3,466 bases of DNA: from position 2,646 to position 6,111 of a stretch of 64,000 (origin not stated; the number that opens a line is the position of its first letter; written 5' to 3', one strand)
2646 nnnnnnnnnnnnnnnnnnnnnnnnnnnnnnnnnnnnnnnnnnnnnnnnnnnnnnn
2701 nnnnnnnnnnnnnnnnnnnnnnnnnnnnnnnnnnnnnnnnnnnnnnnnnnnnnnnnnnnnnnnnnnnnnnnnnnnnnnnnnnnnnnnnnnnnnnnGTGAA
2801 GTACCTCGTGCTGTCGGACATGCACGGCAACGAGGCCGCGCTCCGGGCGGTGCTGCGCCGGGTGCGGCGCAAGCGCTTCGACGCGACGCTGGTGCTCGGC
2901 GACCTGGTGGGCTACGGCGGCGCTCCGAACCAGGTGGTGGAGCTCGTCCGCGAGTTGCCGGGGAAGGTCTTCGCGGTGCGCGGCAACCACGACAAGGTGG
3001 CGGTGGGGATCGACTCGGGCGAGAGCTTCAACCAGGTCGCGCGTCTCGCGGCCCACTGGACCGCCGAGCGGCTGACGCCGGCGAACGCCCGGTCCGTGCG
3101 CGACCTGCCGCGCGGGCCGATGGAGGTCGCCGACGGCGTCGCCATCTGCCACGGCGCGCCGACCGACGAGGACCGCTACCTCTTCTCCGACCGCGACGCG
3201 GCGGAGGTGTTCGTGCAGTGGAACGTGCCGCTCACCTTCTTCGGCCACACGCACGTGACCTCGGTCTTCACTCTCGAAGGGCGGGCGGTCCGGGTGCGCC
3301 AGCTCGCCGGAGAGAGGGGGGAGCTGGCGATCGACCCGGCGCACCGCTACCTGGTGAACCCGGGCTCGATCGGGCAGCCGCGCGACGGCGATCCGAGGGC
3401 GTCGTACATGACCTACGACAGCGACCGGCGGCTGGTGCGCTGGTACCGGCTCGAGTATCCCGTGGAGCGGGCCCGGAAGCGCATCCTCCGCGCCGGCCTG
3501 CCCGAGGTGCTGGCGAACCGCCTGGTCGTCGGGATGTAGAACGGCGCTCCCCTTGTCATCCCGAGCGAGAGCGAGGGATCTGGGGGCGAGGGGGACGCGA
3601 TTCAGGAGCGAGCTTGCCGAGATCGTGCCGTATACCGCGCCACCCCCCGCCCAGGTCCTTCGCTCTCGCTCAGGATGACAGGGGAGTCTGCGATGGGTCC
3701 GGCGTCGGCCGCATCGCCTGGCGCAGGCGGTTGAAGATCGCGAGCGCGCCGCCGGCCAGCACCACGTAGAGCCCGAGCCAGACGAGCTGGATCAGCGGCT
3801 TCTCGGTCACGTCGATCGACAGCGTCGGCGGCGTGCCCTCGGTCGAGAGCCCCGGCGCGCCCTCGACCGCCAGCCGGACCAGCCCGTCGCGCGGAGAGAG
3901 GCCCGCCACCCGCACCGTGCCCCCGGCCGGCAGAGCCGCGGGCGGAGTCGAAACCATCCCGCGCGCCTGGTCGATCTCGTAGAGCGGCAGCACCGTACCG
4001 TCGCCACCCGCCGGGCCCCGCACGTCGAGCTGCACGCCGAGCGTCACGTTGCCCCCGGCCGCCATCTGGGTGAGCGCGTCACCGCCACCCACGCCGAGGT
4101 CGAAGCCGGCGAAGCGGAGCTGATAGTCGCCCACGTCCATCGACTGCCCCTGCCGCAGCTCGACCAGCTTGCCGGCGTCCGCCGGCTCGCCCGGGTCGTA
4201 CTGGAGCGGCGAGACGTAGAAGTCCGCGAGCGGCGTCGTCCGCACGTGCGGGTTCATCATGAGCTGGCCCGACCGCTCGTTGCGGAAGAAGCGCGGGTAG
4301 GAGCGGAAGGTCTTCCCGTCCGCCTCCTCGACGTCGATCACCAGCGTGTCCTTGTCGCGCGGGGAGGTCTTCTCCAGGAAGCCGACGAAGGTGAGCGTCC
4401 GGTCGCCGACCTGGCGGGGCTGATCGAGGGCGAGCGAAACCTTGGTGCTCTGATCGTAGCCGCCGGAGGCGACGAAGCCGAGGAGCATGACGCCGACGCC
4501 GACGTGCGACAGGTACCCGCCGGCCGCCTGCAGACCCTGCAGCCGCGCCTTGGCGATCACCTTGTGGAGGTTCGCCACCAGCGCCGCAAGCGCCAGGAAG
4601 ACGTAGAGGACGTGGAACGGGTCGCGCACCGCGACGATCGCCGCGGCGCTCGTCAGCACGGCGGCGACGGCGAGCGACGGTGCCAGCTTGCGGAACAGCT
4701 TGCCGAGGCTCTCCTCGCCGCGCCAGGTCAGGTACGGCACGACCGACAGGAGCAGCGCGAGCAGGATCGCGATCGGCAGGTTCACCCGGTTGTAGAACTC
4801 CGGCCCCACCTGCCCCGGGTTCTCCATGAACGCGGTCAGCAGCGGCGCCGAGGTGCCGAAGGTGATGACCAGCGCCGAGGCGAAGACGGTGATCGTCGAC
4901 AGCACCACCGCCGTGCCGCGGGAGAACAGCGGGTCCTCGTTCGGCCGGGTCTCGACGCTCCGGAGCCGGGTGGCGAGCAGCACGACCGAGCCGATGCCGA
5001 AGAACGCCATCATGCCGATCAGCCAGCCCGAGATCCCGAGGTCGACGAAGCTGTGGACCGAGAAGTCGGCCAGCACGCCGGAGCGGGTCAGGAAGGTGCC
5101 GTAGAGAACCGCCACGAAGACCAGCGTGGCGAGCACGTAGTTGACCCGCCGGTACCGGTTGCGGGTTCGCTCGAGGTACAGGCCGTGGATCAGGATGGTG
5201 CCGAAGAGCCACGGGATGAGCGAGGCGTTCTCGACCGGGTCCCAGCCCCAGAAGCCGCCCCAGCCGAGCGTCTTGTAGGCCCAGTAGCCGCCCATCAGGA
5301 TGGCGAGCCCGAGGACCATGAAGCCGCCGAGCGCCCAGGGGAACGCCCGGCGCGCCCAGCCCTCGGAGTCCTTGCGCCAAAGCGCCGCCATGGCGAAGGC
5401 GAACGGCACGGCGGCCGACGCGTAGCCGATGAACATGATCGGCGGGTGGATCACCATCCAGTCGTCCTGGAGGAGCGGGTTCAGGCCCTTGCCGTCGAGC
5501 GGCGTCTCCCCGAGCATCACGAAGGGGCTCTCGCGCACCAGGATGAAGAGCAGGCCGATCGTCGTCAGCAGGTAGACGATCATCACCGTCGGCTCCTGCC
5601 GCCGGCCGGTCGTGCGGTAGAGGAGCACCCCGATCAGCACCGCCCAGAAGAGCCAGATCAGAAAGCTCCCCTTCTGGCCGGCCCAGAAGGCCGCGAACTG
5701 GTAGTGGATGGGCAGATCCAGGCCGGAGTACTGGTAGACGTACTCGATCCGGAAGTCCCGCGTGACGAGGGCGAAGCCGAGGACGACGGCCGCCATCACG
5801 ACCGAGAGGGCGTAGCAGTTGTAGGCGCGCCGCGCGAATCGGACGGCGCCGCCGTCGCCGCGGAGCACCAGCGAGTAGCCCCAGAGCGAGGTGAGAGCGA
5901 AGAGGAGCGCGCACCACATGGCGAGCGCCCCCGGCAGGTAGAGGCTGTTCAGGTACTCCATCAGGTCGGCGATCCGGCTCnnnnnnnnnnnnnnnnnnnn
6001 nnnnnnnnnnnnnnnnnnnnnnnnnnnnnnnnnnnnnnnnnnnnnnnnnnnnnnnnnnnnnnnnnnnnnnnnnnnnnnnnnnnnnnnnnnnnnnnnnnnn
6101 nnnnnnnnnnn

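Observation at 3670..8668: Variant System I cytochrome c maturation cluster: CcmE uses CxxxY instead of HxxxY, and ccmG/ccmH are absent from the cluster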

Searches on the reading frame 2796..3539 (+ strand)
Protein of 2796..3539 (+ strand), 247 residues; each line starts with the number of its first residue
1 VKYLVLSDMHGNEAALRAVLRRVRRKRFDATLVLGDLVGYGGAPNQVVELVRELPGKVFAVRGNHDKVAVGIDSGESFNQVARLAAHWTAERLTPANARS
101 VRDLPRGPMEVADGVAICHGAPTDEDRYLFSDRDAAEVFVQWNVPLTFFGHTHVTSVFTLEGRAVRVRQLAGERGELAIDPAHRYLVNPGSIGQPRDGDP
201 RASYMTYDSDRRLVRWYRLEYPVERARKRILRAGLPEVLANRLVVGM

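Call 42: search_protein_families(library=pfam, proteins=[window:2796-3539:+], max_evalue=0.01)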
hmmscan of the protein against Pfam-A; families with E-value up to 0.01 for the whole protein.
window:2796-3539:+ (247 aa): 2 families
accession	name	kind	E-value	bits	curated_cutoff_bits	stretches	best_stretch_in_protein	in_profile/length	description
PF00149.33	Metallophos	-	1.8e-19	71.3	21.5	1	1-154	1-190/191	Calcineurin-like phosphoesterase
PF12850.12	Metallophos_2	-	1.1e-18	68.1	27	1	1-210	1-152/154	Calcineurin-like phosphoesterase superfamily domain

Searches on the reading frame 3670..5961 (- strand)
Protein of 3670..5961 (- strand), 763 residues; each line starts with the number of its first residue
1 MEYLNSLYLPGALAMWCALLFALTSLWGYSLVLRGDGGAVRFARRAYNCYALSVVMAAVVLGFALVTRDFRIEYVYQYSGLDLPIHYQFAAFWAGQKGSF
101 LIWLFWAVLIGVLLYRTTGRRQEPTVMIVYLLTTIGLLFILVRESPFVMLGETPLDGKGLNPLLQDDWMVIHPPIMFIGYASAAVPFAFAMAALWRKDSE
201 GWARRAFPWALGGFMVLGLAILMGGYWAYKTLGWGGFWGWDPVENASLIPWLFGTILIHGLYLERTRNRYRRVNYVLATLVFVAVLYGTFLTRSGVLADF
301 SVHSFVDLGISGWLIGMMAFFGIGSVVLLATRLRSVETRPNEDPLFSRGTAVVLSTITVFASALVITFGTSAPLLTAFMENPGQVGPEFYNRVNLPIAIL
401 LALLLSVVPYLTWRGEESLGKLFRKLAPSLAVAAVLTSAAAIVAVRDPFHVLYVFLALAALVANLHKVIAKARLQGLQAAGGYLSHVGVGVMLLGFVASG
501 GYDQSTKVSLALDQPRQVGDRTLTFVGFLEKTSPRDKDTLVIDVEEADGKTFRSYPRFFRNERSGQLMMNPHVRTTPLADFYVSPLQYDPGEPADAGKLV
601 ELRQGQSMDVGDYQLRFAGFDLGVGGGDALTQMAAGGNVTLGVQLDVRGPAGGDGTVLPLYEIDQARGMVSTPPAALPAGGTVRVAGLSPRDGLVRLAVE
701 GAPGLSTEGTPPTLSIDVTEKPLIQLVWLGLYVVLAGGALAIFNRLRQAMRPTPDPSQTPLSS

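Call 4: search_protein_families(library=pfam, proteins=[window:3670-5961:-], max_evalue=0.01)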
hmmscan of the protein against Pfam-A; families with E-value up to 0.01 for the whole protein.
window:3670-5961:- (763 aa): 2 families
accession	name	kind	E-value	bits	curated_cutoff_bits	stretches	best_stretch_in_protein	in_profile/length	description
PF01578.25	Cytochrom_C_asm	-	6.9e-33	114.5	29.9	1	97-294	5-206/212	Cytochrome C assembly protein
PF16327.10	CcmF_C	-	4.2e-29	102.2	28.7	1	317-584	3-282/323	Cytochrome c-type biogenesis protein CcmF C-terminal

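Call 5: search_protein_families(library=ncbifam, proteins=[window:3670-5961:-], max_evalue=0.01)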
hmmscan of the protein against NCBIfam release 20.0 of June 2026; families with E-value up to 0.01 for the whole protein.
window:3670-5961:- (763 aa): 4 families
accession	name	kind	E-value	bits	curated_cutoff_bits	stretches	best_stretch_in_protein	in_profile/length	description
TIGR00353.1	nrfE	subfamily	2.3e-89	300.8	569.05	1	59-583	3-533/578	heme lyase CcmF/NrfE family subunit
TIGR03145.1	cyt_nit_nrfE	subfamily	3.9e-87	293.4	927.3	1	13-556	12-564/631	heme lyase NrfEFG subunit NrfE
NF007691.0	PRK10369.1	subfamily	1.3e-70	238.8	394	1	12-583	13-526/573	heme lyase NrfEFG subunit NrfE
TIGR03144.1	cytochr_II_ccsB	equivalog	9e-14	51.8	187.6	2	213-286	167-238/252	c-type cytochrome biogenesis protein CcsB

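Call 15: search_solved_structures(query=window:3670-5961:-, max_evalue=0.01, show_alignments=1)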
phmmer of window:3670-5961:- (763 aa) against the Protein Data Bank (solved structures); distinct sequences matched with E-value up to 0.01: 1.
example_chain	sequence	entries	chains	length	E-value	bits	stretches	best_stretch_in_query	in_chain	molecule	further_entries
6zmq_A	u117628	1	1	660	1.6e-60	208.7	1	9-589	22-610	Cytochrome C-type biogenesis protein ccmF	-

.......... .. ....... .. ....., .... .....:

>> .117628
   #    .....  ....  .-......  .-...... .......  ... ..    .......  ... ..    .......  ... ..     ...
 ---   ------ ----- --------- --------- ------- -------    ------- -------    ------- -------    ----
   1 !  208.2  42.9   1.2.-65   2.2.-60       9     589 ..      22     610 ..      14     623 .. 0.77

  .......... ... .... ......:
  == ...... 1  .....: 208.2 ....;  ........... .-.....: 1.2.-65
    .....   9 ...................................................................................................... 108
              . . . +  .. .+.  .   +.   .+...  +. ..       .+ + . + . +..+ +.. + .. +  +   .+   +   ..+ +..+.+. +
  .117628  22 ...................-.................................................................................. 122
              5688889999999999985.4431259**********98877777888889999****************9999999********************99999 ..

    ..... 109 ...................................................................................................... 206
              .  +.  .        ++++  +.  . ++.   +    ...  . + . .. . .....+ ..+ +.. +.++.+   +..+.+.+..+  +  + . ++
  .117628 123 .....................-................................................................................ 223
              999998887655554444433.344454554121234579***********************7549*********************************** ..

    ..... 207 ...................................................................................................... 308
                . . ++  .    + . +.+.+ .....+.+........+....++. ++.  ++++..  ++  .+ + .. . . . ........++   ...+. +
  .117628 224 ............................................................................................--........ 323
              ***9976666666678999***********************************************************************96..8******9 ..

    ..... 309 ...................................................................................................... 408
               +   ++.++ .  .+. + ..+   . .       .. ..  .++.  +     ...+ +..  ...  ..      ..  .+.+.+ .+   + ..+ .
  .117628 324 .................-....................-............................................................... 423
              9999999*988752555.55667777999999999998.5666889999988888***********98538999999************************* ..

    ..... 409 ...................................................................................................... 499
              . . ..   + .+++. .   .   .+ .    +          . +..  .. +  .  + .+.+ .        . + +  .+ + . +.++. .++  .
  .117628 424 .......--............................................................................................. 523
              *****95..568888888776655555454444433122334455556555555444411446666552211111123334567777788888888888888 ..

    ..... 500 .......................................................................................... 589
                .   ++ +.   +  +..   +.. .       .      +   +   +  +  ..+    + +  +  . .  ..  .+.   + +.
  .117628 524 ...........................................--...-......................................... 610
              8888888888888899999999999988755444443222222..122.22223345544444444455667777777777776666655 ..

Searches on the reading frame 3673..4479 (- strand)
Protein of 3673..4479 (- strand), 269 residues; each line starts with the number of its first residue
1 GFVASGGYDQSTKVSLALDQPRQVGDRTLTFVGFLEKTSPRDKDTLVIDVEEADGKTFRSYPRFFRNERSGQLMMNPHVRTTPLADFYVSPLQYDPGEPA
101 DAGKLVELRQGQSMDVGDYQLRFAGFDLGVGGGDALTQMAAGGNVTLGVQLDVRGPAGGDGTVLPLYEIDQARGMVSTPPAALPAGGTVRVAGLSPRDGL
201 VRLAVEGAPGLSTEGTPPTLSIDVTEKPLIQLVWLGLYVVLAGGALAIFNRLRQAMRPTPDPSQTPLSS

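Call 37: find_homologous_proteins(query=window:3673-4479:-, max_evalue=0.001)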
Query window:3673-4479:- (269 aa): 18 proteins with E <= 0.001 among 6179 candidates.
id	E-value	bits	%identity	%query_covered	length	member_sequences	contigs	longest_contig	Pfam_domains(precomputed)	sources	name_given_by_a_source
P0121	1.1e-131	456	79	96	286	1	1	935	PF16327.11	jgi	jgi:cytochrome c-type biogenesis protein CcmF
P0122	1.2e-106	374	66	100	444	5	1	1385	PF16327.11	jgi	jgi:cytochrome c-type biogenesis protein CcmF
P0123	1.5e-103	364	61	100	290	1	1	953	PF16327.11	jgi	jgi:cytochrome c-type biogenesis protein CcmF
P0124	6.9e-66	241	49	95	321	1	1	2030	PF16327.11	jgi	jgi:cytochrome c-type biogenesis protein CcmF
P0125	2.6e-65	239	48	95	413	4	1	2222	PF16327.11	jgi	-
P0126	3.2e-61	225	47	94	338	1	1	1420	PF16327.11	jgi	jgi:cytochrome c-type biogenesis protein CcmF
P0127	1.6e-60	223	47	96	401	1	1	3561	PF16327.11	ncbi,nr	ncbi:MAG TPA: cytochrome c-type biogenesis CcmF C-terminal domain-containing protein, partial [Therm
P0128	4.5e-60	221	46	92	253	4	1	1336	-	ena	-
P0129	2.9e-59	219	46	96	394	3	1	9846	PF16327.11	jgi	jgi:cytochrome c-type biogenesis protein CcmF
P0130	1.1e-58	217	49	95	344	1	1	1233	PF16327.11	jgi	jgi:cytochrome c-type biogenesis protein CcmF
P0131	3.6e-58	215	49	95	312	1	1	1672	PF16327.11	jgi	jgi:cytochrome c-type biogenesis protein CcmF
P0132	5.7e-57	211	46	95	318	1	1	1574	PF16327.11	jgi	jgi:cytochrome c-type biogenesis protein CcmF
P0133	4.1e-56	208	85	43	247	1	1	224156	PF16327.11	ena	-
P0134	5.5e-56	208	48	95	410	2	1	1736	PF16327.11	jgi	jgi:cytochrome c-type biogenesis protein CcmF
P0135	9.3e-56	207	47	96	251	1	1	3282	PF16327.11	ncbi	-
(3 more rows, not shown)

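Call 46: predict_structure(alignment_id=A2)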
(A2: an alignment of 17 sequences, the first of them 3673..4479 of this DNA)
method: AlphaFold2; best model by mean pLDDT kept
length: 269 residues; sequences in the alignment: 17
mean_pLDDT: 87.8   pTM: 0.59
mean pLDDT of the five models: 87.8, 85.4, 84.4, 81.5, 77.9
residues with pLDDT >= 90: 157; 70-90: 93; 50-70: 13; < 50: 6
segments of 3 or more residues with pLDDT < 50: 1-6
pLDDT, mean of each block of 10 residues (from residue 1): 53 94 95 89 91 94 85 85 83 86 90 95 94 86 93 91 95 93 93 91 92 85 84 83 96 86 65
secondary structure, 60 per line:
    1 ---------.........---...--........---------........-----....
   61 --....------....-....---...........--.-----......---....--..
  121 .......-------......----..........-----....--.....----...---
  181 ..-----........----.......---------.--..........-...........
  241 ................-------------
elements in order: E10-18 E22-24 E27-34 E44-51 E57-60 E63-66 E73-76 E78-81 E85-95 E104-109 E113-116 E119-127 H135-140 E145-154 E160-163 E166-170 E175-177 E188-195 E200-206 E219-228 H230-256

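Call 48: fold_search(model_id=the predicted structure, library=pdb)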
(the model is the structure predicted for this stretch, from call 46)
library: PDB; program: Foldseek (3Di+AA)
matches with E <= 10: 535; with E <= 0.001: 0
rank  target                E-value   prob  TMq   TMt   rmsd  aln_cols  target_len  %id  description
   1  1g9f_A                6.3e-02  0.10  0.11  0.11  23.5       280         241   11  CRYSTAL STRUCTURE OF THE SOYBEAN AGGLUTININ IN A COMPLEX WITH A BIANTENNARY BLOOD GROUP ANTIGEN ANALOG (released 2001-06-13)
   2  1sbf_A                8.0e-02  0.08  0.10  0.12  22.9       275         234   10  SOYBEAN AGGLUTININ (released 1998-04-22)
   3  4iyc_B                9.3e-02  0.10  0.11  0.11  25.7       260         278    8  Structure of the T244A mutant of the PANTON-VALENTINE LEUCOCIDIN component from STAPHYLOCOCCUS AUREUS (released 2014-01-29)
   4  1uzz_A                9.8e-02  0.10  0.11  0.13  22.4       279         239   10  Erythrina cristagalli bound to N-linked oligosaccharide and lactose (released 2004-06-22)
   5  1t5r_B                1.0e-01  0.08  0.10  0.10  26.3       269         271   10  STRUCTURE OF THE PANTON-VALENTINE LEUCOCIDIN S COMPONENT FROM STAPHYLOCOCCUS AUREUS (released 2004-08-24)
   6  1t5r_G                1.2e-01  0.11  0.11  0.11  25.4       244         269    9  STRUCTURE OF THE PANTON-VALENTINE LEUCOCIDIN S COMPONENT FROM STAPHYLOCOCCUS AUREUS (released 2004-08-24)
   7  4d69_G                1.2e-01  0.09  0.11  0.12  22.5       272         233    9  SOYBEAN AGGLUTININ FROM GLYCINE MAX IN COMPLEX WITH THE ANTIGEN Tn (released 2014-11-19)
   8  22gu                  1.4e-01  0.15  0.13  0.14  21.4       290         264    9  Crystal structure of the CJ1041C protein from Campylobacter jejuni in complex with Ca2+ in space group P212121 (released 2026-04-01)
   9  4j0o_B                1.4e-01  0.13  0.13  0.13  24.7       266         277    7  Structure of the Y246A Mutant of the PANTON-VALENTINE LEUCOCIDIN S Component from STAPHYLOCOCCUS AUREUS (released 2014-01-29)
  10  3bs6_A                1.4e-01  0.06  0.09  0.09  24.7       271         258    9  1.8 Angstrom crystal structure of the periplasmic domain of the membrane insertase YidC (released 2008-02-12)
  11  4xrw                  1.5e-01  0.14  0.15  0.14  20.2       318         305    9  Crystal structure of the di-domain ARO/CYC BexL from the BE-7585A biosynthetic pathway (released 2015-12-02)
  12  4iyc_A                1.5e-01  0.12  0.13  0.13  24.6       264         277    8  Structure of the T244A mutant of the PANTON-VALENTINE LEUCOCIDIN component from STAPHYLOCOCCUS AUREUS (released 2014-01-29)
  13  9a6x_B                1.6e-01  0.13  0.11  0.15  18.8       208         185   12  Integrative model of PTAS-EFP by crosslinking MS and deep learning (released 2024-09-18)
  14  4j0o_C                1.6e-01  0.13  0.14  0.13  24.9       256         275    8  Structure of the Y246A Mutant of the PANTON-VALENTINE LEUCOCIDIN S Component from STAPHYLOCOCCUS AUREUS (released 2014-01-29)
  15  6z37                  1.6e-01  0.03  0.08  0.06  30.8       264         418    8  TodX monoaromatic hydrocarbon channel deltaS2 mutant (released 2020-11-04)
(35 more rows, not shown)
